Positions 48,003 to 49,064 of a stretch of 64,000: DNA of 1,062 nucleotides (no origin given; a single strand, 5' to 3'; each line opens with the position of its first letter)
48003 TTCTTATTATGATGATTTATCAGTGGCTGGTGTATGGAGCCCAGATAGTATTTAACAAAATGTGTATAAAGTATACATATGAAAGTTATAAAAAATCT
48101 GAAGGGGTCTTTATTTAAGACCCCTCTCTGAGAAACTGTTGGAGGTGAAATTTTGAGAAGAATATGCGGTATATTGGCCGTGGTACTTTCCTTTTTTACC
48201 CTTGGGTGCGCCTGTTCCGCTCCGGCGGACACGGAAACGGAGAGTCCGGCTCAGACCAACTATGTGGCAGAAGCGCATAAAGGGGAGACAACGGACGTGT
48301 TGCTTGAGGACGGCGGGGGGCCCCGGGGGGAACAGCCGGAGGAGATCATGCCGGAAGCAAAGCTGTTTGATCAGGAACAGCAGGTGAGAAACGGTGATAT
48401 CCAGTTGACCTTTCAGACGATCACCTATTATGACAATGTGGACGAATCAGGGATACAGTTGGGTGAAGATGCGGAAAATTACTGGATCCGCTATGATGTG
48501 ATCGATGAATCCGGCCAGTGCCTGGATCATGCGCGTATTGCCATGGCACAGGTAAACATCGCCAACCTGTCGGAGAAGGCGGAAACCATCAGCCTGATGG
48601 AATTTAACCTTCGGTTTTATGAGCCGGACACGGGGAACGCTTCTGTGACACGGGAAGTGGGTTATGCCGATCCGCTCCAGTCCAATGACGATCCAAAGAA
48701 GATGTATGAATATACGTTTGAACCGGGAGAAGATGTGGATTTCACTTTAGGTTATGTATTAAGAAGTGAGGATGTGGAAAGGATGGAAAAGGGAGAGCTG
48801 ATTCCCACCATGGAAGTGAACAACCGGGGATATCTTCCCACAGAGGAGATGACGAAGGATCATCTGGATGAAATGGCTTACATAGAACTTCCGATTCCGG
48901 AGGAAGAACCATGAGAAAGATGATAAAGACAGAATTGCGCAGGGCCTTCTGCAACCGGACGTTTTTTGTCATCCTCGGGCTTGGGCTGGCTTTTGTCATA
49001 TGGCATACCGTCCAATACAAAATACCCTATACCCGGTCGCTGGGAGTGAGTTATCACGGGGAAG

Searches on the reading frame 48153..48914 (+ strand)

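Call 4: search_protein_families(library=pfam, proteins=[window:48153-48914:+], max_evalue=0.01)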
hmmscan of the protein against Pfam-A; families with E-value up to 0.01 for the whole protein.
window:48153-48914:+ (253 aa): 1 family
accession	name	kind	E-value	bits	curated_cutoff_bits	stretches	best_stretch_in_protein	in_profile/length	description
PF16430.10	DUF5027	-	3.3e-09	37.1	25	1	82-210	7-136/159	Domain of unknown function (DUF5027)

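Call 6: search_protein_families(library=ncbifam, proteins=[window:48153-48914:+], max_evalue=1)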
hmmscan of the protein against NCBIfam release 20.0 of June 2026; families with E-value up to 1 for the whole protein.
window:48153-48914:+ (253 aa): 1 family
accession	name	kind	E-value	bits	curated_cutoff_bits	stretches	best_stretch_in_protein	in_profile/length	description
NF011291.0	PRK14703.1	equivalog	0.054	11.7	681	1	132-217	355-439/769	glutamine--tRNA ligase/YqeY domain fusion protein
